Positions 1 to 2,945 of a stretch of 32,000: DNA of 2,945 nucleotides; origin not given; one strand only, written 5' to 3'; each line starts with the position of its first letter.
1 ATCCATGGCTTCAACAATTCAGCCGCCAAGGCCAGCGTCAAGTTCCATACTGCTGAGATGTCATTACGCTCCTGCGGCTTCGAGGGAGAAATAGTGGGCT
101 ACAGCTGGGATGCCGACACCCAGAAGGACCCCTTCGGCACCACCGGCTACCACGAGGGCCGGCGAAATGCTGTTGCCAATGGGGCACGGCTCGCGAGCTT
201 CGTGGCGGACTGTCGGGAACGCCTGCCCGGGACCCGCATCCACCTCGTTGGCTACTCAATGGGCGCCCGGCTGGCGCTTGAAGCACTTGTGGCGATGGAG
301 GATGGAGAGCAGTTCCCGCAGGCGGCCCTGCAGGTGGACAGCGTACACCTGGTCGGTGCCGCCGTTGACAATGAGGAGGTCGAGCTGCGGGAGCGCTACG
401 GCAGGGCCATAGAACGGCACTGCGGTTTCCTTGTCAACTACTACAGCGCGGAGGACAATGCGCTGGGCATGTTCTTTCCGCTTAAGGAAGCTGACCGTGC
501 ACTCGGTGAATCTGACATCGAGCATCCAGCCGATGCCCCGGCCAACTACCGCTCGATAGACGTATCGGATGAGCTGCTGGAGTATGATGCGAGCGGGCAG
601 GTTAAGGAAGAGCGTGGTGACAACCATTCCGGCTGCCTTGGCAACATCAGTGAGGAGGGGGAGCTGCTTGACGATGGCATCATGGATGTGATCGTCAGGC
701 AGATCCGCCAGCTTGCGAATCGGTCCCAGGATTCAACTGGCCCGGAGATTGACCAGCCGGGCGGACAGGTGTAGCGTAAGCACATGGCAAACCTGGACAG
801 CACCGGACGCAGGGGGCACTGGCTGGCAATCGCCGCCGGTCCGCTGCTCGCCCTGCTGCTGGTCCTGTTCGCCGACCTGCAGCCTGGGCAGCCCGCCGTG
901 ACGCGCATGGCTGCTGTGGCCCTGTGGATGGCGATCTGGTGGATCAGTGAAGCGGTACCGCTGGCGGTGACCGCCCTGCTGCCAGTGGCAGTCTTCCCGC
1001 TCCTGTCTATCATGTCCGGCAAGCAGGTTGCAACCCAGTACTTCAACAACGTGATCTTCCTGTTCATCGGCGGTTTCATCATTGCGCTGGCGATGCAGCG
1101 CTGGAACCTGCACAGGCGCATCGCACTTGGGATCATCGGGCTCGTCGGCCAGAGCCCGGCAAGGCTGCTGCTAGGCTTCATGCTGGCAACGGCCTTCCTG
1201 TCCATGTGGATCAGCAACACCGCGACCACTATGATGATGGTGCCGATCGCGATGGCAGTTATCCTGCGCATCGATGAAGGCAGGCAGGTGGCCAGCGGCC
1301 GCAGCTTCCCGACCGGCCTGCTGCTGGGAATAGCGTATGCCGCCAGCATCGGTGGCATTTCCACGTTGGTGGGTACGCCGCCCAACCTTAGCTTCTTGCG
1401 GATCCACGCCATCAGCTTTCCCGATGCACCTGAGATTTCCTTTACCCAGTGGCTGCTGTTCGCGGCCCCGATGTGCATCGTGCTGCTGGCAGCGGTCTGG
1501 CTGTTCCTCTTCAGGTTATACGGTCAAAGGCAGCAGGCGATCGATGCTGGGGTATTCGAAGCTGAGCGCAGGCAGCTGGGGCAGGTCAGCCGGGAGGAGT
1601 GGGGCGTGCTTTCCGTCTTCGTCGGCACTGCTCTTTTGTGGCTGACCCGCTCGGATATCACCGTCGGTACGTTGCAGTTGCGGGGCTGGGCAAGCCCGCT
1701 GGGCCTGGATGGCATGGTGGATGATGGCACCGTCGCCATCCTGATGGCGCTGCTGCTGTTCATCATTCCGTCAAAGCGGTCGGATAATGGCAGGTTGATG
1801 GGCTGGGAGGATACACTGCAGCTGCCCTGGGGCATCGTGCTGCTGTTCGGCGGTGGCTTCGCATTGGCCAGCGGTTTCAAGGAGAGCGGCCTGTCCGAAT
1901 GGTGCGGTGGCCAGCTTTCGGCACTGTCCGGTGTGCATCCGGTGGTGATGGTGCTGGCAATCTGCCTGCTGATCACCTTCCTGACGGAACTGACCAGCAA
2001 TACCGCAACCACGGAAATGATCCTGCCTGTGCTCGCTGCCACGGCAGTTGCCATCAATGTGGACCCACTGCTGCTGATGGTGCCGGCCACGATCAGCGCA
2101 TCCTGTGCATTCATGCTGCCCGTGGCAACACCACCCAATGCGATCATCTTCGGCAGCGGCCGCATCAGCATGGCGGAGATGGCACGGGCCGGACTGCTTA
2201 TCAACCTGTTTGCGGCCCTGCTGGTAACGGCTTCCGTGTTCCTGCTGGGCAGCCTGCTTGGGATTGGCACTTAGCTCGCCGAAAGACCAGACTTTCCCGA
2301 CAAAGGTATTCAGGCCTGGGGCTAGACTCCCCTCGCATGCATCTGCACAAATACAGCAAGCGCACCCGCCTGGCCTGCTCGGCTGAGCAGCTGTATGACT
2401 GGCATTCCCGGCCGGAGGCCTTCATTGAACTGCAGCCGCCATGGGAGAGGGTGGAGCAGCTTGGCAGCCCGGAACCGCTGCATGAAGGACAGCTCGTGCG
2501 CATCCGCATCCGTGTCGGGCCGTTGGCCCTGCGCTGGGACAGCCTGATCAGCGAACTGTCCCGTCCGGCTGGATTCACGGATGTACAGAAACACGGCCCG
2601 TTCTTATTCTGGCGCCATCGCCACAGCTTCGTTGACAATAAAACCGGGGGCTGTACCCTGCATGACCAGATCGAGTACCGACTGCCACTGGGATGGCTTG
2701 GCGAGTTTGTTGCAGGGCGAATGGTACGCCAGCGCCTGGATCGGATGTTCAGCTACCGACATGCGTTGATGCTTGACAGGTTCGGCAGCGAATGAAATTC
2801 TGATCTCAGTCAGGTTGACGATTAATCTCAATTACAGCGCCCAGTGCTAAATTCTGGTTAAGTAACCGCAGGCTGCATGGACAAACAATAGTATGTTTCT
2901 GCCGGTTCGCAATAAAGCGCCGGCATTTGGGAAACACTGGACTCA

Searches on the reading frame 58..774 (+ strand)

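Call 37: search_protein_families(library=pfam, proteins=[window:58-774:+], max_evalue=0.0001)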
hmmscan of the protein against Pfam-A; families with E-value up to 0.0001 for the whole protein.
window:58-774:+ (238 aa): 2 families
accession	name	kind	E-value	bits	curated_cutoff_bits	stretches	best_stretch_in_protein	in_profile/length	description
PF05990.18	DUF900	-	1.4e-09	38.2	20.5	1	6-157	46-188/232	Alpha/beta hydrolase of unknown function (DUF900)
PF05277.18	DUF726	-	1e-06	28.4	22.6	1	35-171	197-324/343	Protein of unknown function (DUF726)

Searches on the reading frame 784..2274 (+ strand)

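Call 37: search_protein_families(library=pfam, proteins=[window:784-2274:+], max_evalue=0.0001)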
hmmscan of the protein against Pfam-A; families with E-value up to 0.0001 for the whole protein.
window:784-2274:+ (496 aa): 2 families
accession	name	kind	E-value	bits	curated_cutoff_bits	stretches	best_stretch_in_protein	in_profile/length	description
PF00939.25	Na_sulph_symp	-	7.5e-78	263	27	1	38-484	29-461/472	Sodium:sulfate symporter transmembrane region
PF03600.22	CitMHS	-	4.4e-54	184.3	31.9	1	51-433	2-333/336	Citrate transporter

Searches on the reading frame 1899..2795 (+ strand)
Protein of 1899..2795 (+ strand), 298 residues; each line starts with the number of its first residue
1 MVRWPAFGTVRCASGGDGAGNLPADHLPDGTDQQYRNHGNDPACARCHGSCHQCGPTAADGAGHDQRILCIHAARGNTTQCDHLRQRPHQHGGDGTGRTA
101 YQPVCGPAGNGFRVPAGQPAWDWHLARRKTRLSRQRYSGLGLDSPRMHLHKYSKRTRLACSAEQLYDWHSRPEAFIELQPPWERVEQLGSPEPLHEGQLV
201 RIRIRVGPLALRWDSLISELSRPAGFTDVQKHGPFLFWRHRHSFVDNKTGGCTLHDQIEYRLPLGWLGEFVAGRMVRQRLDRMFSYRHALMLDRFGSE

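Call 37: search_protein_families(library=pfam, proteins=[window:1899-2795:+], max_evalue=0.0001)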
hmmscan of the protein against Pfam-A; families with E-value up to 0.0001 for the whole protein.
window:1899-2795:+ (298 aa): 1 family
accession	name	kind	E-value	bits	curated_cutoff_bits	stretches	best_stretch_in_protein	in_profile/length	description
PF03364.25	Polyketide_cyc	-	1.9e-06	28.6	23.4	1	160-283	3-125/126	Polyketide cyclase / dehydrase and lipid transport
